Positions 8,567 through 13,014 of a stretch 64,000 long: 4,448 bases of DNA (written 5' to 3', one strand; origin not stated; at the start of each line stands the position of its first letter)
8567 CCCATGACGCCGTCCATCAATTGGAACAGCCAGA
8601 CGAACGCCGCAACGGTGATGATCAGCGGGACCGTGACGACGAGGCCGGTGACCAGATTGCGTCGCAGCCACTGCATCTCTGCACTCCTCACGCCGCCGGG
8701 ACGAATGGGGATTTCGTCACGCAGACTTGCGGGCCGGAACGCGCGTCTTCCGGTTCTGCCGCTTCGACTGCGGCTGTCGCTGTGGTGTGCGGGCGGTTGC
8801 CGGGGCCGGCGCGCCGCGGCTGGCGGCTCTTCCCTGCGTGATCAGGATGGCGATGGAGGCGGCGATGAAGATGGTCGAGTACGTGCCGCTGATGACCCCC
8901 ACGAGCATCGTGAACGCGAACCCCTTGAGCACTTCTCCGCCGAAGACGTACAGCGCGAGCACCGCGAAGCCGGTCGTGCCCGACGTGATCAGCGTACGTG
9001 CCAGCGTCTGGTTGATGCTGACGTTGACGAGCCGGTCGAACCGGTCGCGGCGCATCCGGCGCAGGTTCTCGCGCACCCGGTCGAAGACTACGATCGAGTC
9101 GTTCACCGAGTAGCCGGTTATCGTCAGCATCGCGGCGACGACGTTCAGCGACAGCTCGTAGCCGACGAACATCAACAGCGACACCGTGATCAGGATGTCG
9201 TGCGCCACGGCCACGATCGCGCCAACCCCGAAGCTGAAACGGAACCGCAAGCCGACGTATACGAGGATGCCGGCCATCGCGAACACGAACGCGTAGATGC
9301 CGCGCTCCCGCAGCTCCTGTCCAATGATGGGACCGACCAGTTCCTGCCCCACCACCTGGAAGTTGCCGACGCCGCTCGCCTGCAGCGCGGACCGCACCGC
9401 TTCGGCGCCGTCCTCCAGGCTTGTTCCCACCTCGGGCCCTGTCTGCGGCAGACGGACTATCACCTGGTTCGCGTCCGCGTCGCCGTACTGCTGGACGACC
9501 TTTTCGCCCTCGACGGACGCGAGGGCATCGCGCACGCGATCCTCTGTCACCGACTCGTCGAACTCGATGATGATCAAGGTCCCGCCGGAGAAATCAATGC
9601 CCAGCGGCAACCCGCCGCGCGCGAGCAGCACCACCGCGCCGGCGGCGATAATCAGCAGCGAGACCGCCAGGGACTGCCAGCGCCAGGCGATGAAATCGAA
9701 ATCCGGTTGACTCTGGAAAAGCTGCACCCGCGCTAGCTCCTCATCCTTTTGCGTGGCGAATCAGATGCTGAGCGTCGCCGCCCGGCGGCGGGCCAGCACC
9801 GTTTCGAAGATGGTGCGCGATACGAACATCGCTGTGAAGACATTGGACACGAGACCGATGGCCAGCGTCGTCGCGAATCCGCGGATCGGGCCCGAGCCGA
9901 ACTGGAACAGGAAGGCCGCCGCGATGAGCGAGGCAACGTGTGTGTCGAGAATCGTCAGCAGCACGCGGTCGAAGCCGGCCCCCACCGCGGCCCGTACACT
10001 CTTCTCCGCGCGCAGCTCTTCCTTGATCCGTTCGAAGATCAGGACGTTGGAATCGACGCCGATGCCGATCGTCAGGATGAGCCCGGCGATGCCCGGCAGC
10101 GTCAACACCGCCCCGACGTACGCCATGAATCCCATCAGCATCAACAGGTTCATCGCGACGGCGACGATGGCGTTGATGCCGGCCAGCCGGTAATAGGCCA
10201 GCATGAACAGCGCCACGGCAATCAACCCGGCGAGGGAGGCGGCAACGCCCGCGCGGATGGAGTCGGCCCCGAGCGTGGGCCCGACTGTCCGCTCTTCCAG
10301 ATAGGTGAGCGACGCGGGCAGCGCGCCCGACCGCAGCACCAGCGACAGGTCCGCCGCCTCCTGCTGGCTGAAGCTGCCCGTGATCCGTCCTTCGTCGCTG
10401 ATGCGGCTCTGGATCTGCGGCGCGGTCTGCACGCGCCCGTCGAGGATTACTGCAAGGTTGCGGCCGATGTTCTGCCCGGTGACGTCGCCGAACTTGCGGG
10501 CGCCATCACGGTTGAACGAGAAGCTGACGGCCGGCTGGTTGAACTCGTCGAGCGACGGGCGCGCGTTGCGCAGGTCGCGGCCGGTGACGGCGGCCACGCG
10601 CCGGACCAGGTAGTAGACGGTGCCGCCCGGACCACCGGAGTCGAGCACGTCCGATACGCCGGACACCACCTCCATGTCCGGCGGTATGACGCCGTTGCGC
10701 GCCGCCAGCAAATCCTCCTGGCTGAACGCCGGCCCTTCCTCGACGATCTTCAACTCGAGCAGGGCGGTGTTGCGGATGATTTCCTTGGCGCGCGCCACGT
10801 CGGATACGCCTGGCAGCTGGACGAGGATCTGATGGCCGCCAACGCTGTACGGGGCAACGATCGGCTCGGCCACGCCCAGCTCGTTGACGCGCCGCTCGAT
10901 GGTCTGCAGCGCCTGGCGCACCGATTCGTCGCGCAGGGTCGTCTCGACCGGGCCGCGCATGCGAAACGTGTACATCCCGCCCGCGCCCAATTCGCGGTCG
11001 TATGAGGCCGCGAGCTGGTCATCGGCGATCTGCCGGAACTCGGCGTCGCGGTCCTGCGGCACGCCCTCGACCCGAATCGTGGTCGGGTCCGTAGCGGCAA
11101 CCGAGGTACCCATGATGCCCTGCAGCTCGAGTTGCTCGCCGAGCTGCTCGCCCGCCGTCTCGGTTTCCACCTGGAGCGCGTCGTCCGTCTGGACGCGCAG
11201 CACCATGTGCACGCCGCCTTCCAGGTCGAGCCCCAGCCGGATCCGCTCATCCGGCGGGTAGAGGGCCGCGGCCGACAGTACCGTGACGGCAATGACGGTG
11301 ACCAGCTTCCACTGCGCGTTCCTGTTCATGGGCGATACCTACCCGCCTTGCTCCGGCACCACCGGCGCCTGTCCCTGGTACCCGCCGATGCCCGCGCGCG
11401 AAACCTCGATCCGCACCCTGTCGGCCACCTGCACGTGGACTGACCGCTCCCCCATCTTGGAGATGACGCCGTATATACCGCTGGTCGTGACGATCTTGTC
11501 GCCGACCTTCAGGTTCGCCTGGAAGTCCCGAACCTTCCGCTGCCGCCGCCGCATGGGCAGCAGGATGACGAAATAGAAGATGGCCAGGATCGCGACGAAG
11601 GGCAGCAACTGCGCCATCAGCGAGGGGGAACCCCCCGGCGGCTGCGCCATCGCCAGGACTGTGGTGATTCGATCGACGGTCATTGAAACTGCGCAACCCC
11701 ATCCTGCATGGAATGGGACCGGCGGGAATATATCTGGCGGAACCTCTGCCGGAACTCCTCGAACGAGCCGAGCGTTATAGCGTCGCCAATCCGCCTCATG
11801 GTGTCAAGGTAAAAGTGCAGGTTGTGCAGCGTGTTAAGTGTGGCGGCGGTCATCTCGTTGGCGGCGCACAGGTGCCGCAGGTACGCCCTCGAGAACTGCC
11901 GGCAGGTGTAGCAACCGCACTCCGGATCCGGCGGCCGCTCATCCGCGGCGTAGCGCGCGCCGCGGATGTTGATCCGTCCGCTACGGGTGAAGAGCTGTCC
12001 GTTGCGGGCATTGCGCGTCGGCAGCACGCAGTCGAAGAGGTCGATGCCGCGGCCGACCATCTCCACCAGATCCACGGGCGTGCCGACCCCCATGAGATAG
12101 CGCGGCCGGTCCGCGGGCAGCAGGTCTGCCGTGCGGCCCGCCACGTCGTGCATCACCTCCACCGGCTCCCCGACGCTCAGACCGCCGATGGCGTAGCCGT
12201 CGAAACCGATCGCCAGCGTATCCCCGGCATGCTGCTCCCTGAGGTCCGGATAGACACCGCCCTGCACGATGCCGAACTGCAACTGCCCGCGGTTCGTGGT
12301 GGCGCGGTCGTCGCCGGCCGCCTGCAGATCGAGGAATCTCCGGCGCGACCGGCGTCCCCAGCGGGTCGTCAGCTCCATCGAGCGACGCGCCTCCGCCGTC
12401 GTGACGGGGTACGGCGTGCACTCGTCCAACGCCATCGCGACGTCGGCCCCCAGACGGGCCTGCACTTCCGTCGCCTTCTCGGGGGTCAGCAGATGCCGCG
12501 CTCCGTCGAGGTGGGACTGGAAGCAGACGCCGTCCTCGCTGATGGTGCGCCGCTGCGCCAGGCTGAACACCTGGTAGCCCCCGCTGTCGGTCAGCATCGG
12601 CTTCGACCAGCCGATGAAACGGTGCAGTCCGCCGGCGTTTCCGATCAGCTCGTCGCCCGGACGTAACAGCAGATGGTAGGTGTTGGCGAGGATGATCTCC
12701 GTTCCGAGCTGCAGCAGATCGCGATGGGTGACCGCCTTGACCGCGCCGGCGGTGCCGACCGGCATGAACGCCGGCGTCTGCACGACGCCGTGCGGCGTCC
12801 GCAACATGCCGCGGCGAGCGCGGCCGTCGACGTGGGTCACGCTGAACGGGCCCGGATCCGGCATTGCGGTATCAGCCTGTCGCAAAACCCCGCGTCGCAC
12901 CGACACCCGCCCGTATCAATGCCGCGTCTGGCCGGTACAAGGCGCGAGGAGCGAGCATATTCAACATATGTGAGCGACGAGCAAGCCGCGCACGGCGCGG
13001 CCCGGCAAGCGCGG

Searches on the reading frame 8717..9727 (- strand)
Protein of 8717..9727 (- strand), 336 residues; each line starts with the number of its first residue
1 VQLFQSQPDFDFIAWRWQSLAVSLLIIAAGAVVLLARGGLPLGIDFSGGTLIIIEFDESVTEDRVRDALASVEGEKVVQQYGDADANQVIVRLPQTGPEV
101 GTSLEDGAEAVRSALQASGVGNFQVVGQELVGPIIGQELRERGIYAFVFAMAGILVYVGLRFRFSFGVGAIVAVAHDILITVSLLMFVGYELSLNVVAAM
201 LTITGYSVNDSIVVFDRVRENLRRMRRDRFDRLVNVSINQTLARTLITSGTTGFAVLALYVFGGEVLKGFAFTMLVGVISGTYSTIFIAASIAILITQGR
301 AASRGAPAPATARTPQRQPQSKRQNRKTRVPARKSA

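Call 15: search_protein_families(library=pfam, proteins=[window:8717-9727:-])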
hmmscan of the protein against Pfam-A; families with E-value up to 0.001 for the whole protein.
window:8717-9727:- (336 aa): 2 families
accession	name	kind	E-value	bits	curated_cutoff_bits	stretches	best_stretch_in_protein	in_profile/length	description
PF02355.23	SecD_SecF_C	-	4.5e-63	212.5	20.5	1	115-297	6-187/189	Protein export membrane protein SecD/SecF, C-terminal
PF07549.19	Sec_GG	-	1.3e-06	28.2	20.3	1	36-60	4-28/28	SecD/SecF GG Motif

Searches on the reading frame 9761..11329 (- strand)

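Call 13: search_protein_families(library=pfam, proteins=[window:9761-11329:-])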
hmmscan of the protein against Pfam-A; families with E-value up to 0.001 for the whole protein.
window:9761-11329:- (522 aa): 6 families
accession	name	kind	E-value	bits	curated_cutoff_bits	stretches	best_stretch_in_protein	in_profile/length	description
PF22599.2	SecDF_P1_head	-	2.6e-35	121.2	27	1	239-339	12-114/114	SecDF, P1 head subdomain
PF02355.23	SecD_SecF_C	-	1.7e-21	76.9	20.5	1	341-510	13-185/189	Protein export membrane protein SecD/SecF, C-terminal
PF21760.3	SecD_1st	-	6.5e-20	70.8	27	1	137-197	1-59/60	Protein translocase subunit SecDF, P1 domain, N-terminal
PF00873.25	ACR_tran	-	5.1e-05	21.6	28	1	356-515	328-493/1021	AcrB/AcrD/AcrF family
PF07549.19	Sec_GG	-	0.00025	20.9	20.3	1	30-49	8-27/28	SecD/SecF GG Motif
PF12349.14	Sterol-sensing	-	0.00037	20.8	22.3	1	384-514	9-139/153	Sterol-sensing domain of SREBP cleavage-activation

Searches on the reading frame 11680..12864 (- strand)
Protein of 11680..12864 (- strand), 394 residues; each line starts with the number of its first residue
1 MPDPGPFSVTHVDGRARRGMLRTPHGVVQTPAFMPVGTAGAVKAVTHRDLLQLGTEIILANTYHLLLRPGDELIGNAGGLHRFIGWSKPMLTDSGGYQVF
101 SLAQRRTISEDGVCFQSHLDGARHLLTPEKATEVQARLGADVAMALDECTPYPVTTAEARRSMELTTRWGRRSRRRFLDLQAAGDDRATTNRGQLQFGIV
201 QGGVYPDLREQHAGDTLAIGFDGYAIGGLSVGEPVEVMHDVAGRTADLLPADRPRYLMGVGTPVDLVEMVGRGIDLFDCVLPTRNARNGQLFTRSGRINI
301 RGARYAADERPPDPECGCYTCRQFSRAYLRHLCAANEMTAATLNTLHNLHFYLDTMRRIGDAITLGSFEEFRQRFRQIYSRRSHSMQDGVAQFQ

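Call 13: search_protein_families(library=pfam, proteins=[window:11680-12864:-])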
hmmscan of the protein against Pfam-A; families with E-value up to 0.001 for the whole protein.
window:11680-12864:- (394 aa): 1 family
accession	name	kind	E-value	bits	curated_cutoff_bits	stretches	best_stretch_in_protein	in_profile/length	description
PF01702.25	TGT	-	6.6e-151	502.8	26.3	1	15-379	2-355/357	Queuine tRNA-ribosyltransferase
